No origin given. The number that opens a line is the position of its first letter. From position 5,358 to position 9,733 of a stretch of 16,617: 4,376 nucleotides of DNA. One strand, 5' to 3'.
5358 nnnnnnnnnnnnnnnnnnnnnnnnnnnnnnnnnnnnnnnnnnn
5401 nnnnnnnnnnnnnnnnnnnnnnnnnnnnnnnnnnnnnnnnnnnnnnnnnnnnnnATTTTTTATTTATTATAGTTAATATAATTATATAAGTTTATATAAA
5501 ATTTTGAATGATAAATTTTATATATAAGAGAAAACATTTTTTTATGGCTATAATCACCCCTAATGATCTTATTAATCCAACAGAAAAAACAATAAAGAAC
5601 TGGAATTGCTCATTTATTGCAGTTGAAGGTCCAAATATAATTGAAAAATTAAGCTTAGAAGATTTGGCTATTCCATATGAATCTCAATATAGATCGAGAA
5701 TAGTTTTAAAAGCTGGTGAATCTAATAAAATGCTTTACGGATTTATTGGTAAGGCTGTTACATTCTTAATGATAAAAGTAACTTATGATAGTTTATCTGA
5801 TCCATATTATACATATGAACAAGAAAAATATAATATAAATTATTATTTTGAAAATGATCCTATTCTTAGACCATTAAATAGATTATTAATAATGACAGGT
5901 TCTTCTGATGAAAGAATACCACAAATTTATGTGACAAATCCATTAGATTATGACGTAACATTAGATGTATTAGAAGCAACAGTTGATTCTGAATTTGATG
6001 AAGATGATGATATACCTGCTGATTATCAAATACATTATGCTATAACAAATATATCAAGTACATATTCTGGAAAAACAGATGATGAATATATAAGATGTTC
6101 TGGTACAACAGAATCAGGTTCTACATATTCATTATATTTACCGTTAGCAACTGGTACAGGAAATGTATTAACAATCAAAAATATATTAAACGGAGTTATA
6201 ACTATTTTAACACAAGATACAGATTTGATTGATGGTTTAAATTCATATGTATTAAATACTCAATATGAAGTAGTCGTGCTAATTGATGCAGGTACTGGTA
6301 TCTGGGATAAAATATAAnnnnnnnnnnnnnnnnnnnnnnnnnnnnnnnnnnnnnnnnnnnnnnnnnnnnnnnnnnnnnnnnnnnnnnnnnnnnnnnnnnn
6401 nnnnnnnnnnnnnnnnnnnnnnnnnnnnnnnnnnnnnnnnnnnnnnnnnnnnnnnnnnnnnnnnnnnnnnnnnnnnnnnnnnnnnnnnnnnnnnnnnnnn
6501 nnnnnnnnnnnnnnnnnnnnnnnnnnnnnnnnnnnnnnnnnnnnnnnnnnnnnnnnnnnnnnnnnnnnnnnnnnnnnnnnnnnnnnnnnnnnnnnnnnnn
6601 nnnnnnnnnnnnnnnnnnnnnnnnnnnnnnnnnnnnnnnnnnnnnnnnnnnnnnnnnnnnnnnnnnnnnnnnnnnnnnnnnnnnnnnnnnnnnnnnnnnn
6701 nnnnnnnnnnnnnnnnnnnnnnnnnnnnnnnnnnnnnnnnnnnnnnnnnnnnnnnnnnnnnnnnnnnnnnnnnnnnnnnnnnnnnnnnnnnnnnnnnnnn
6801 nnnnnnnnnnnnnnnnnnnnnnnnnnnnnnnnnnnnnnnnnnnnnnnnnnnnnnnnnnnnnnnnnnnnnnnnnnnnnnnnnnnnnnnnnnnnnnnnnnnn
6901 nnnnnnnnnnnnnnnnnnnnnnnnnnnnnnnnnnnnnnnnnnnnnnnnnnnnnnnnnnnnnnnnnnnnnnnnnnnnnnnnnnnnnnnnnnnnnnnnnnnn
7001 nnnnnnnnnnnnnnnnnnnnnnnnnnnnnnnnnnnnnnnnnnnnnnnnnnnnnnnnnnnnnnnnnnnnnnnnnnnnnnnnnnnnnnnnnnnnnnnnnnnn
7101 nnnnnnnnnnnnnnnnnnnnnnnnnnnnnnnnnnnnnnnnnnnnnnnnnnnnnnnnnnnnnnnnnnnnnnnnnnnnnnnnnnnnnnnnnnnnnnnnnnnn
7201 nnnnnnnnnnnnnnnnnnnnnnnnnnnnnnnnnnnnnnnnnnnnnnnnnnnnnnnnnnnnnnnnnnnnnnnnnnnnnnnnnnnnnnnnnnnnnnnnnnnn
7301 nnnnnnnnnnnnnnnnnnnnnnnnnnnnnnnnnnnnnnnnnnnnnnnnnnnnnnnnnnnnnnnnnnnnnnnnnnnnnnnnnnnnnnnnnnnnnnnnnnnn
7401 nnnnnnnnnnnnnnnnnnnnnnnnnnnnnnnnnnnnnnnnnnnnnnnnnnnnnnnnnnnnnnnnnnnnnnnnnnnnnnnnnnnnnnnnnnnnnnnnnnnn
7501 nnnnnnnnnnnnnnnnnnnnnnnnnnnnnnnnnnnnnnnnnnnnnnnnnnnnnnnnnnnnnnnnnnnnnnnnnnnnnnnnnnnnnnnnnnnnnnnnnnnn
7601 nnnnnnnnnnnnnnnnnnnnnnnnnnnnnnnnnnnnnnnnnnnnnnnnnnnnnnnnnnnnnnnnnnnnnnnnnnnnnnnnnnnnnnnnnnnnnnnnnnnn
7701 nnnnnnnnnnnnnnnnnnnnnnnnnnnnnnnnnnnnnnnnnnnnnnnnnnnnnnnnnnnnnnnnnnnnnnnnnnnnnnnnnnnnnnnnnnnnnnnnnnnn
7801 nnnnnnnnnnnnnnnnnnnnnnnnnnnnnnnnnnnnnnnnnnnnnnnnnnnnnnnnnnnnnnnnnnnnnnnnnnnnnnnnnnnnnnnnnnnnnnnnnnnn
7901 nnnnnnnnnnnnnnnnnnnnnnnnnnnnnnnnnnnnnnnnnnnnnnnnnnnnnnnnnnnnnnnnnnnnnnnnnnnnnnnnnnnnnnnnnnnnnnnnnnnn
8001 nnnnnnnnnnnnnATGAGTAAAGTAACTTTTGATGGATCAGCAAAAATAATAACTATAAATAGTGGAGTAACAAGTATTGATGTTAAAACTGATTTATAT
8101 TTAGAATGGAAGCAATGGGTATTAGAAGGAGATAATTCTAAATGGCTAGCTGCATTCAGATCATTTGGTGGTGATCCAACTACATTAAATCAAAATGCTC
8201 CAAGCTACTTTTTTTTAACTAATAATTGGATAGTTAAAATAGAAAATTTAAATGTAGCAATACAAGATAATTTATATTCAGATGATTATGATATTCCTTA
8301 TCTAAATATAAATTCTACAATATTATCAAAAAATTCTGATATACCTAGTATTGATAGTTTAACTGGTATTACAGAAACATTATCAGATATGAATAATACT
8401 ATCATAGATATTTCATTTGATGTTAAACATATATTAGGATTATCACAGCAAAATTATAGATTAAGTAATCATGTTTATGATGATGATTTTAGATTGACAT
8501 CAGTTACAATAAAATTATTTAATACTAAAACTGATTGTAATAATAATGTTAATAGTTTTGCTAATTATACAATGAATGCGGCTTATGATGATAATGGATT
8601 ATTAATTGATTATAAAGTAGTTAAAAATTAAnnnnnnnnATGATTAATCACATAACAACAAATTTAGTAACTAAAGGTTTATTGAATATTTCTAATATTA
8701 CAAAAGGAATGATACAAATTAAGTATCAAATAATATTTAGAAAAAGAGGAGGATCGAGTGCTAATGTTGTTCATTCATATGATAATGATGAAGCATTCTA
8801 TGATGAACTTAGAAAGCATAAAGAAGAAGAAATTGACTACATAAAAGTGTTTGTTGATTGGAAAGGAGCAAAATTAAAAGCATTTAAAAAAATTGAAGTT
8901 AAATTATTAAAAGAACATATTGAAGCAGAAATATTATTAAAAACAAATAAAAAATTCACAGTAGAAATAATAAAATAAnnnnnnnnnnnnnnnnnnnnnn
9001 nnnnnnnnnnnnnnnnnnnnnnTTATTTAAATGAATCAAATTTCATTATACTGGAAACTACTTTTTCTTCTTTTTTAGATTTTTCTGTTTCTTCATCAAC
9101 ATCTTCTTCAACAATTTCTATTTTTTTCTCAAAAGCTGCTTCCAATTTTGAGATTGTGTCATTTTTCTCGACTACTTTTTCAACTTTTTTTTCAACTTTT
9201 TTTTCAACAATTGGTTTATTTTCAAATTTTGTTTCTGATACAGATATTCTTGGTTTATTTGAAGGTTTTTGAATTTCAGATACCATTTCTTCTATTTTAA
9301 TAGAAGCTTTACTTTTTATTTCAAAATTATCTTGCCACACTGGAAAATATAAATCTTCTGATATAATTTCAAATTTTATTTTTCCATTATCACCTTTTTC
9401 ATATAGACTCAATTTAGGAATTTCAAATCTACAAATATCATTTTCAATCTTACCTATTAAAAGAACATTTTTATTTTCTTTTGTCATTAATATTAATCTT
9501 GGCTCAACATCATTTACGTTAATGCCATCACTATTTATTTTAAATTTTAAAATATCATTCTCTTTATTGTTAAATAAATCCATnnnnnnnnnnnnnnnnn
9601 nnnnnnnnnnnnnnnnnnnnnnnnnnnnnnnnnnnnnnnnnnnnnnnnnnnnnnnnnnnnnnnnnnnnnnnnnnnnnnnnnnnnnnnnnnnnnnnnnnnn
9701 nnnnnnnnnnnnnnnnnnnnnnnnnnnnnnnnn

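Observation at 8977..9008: AT-rich perfect hairpin at a convergent gene junction and no Shine-Dalgarno anywhere: eukaryotic-virus-like expression signals around phage-like fibre genes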

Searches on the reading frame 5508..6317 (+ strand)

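Call 8: search_protein_families(library=pfam, proteins=[window:5508-6317:+], max_evalue=0.01)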
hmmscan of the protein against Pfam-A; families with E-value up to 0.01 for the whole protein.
window:5508-6317:+ (269 aa): 1 family
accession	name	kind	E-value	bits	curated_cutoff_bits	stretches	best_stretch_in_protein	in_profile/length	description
PF07718.18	Coatamer_beta_C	-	0.0079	16.5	25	0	114-155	34-74/137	Coatomer beta C-terminal region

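Call 9: search_protein_families(library=phrogs, proteins=[window:5508-6317:+], max_evalue=0.01)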
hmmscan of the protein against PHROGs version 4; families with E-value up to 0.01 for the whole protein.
window:5508-6317:+ (269 aa): 0 families

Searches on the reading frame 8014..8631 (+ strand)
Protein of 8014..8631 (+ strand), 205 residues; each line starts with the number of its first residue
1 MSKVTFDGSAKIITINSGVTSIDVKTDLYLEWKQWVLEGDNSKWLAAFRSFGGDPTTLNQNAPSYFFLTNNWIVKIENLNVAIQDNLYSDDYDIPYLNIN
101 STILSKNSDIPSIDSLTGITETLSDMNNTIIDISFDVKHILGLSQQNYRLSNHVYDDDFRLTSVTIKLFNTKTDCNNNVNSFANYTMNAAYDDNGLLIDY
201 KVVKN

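Call 8: search_protein_families(library=pfam, proteins=[window:8014-8631:+], max_evalue=0.01)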
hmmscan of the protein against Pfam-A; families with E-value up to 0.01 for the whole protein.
window:8014-8631:+ (205 aa): 0 families

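Call 9: search_protein_families(library=phrogs, proteins=[window:8014-8631:+], max_evalue=0.01)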
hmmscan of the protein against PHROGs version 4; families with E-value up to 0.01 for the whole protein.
window:8014-8631:+ (205 aa): 1 family
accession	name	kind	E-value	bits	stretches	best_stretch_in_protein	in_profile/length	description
phrog_10327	-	other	0.0028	16.3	1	55-166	964-1086/1094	hydrolase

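Call 28: find_related_loci(query=window:8014-8631:+, collection=viral_contigs, flank=6000)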
Query window:8014-8631:+ (205 aa) in viral_contigs; peptide patterns used: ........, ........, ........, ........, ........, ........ (x = any residue, [..] = any of these).
2 stretches matched a pattern, but none encodes a relative of the query by tblastn (E <= 1e-3).

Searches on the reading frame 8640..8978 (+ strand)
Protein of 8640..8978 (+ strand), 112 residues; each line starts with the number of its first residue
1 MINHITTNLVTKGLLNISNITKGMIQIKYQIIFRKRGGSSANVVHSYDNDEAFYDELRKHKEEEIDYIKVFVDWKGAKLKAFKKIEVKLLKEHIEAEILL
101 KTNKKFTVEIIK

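Call 8: search_protein_families(library=pfam, proteins=[window:8640-8978:+], max_evalue=0.01)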
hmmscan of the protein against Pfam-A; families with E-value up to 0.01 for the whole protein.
window:8640-8978:+ (112 aa): 1 family
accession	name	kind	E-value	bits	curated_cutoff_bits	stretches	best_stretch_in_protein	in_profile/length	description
PF00993.25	MHC_II_alpha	-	0.0032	17.6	23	1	31-76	8-51/81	Class II histocompatibility antigen, alpha domain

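Call 9: search_protein_families(library=phrogs, proteins=[window:8640-8978:+], max_evalue=0.01)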
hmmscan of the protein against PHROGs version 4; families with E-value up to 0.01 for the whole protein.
window:8640-8978:+ (112 aa): 1 family
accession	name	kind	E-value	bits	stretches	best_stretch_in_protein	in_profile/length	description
phrog_38120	-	unknown function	0.0013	19.9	1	59-91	2-35/78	-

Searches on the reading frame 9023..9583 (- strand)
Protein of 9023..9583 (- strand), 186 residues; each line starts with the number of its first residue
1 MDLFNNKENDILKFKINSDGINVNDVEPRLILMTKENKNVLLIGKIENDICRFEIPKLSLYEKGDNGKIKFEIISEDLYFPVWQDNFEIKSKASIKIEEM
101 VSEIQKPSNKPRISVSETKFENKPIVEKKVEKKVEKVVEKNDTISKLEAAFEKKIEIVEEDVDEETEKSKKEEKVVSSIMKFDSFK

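Call 8: search_protein_families(library=pfam, proteins=[window:9023-9583:-], max_evalue=0.01)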
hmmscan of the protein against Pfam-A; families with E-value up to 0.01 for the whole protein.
window:9023-9583:- (186 aa): 0 families

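Call 9: search_protein_families(library=phrogs, proteins=[window:9023-9583:-], max_evalue=0.01)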
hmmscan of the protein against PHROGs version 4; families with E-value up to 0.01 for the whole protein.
window:9023-9583:- (186 aa): 0 families

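Call 29: find_related_loci(query=window:9023-9583:-, collection=viral_contigs, flank=6000)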
Query window:9023-9583:- (186 aa) in viral_contigs; peptide patterns used: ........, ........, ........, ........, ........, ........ (x = any residue, [..] = any of these).
161 stretches matched a pattern; 1 encode a relative of the query (tblastn E <= 1e-3); 1 distinct loci.
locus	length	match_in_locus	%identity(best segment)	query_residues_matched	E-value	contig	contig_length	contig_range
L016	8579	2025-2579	70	1-186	1e-74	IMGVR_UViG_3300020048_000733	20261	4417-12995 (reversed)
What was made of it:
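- Tried and rejected: Single-sequence pattern scans of IMG/VR found nothing with the 205-aa protein and only one locus with the 186-aa protein (calls 28, 29).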

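Call 49: find_homologous_proteins(query=window:9023-9583:-)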
Query window:9023-9583:- (186 aa): 76 proteins with E <= 0.001 among 2780 candidates.
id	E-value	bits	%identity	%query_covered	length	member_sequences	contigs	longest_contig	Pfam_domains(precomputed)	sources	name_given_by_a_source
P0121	3.6e-96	338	94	100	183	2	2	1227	-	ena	-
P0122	9.1e-86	304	84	99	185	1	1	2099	-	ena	-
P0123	1.7e-85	303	84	100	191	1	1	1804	-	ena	-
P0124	3.1e-81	289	80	99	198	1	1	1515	-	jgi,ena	-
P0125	1.3e-70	255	70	100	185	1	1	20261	-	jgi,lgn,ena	-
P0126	7.3e-69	249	64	100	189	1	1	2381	-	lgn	-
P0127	3.3e-67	244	67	100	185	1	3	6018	-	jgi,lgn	jgi:hypothetical protein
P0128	4.2e-67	243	70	100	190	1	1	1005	-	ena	-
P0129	2.1e-65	238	71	100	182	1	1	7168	-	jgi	jgi:hypothetical protein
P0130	2.2e-64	235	64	99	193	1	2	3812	-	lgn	-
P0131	7.7e-64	233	65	100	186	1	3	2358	-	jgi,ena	-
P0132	2.3e-63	231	68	100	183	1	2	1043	-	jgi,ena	-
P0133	3.1e-63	231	66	100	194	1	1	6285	-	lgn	-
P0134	5.1e-63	230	64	100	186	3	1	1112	-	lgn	-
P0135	5.3e-63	230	66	100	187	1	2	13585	-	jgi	jgi:hypothetical protein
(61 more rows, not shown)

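Call 51: find_related_loci(query=A1, collection=metagenome_contigs, flank=2500)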
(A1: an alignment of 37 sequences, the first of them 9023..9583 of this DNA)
Query A1 (186 aa) in metagenome_contigs; peptide patterns used: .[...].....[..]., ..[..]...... (x = any residue, [..] = any of these).
598 stretches matched a pattern (row limit reached: there are more); 15 encode a relative of the query (tblastn E <= 1e-3); 15 distinct loci.
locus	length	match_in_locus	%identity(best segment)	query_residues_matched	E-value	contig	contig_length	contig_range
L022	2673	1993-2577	64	1-186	7e-72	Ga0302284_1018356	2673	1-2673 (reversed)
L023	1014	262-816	65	1-185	6e-69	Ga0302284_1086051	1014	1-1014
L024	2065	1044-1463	70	1-139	2e-58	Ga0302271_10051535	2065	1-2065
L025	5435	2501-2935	61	1-136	8e-51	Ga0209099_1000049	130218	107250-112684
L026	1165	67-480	63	1-129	3e-52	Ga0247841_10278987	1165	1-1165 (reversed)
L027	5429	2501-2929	60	1-140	8e-49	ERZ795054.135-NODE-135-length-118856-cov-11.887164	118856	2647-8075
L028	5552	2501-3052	48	1-186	6e-49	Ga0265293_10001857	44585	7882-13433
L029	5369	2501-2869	57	1-125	4e-43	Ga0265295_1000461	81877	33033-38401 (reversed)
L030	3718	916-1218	71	1-100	2e-40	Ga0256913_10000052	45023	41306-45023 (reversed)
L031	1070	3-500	49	22-186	1e-41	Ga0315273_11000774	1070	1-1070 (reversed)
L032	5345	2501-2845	54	1-116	1e-38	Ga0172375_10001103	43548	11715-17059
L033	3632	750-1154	55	1-133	3e-38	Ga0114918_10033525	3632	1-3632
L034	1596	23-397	51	1-123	3e-34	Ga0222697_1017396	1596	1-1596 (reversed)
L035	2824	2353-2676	45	1-110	7e-33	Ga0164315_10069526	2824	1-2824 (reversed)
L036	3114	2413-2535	54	1-41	7e-10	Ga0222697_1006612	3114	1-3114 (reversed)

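Call 77: find_encoding_contigs(protein=P0121, flank=1500, max_places=3)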
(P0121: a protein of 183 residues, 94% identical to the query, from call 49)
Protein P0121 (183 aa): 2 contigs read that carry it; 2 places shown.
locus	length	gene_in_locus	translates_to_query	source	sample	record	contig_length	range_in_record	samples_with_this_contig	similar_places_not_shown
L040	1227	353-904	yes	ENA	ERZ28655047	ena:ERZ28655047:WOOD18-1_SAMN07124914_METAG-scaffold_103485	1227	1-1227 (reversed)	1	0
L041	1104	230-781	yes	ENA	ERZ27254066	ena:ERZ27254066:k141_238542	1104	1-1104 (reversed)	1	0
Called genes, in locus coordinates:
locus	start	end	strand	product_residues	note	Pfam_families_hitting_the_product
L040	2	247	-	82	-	?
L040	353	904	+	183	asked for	-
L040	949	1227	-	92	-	?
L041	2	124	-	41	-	?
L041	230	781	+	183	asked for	-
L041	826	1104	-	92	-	?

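Call 78: find_encoding_contigs(protein=P0122, flank=1500, max_places=3)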
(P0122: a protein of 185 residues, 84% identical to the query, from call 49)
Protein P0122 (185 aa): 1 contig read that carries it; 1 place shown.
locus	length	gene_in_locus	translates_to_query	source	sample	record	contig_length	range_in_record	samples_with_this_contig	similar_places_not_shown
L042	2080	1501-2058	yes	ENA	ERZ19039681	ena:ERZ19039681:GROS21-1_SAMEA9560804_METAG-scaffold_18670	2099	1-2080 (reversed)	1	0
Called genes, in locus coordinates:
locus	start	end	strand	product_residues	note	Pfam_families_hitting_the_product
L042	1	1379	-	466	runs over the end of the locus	?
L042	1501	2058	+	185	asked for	-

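Call 79: find_encoding_contigs(protein=P0123, flank=1500, max_places=3)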
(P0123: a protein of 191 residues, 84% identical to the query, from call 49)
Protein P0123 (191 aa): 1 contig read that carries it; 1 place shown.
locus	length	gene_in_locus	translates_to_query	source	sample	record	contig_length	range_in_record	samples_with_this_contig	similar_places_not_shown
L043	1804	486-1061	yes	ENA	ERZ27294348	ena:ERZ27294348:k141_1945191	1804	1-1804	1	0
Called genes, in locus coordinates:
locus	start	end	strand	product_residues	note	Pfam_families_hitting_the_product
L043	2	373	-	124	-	?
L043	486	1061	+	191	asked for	-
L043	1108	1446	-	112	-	-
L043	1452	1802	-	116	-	?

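Call 80: find_encoding_contigs(protein=P0124, flank=1500, max_places=3)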
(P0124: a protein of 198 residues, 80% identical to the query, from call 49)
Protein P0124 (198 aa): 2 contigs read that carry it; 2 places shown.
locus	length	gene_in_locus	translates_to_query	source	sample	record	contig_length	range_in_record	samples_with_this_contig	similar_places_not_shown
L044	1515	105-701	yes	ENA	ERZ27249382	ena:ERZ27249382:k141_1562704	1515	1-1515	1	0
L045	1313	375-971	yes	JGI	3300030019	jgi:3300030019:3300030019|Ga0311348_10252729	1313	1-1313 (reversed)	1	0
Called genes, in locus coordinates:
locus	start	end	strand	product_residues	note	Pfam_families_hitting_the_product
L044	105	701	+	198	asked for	-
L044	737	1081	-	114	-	-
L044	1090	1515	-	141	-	?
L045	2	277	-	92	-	?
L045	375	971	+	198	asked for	-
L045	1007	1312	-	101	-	?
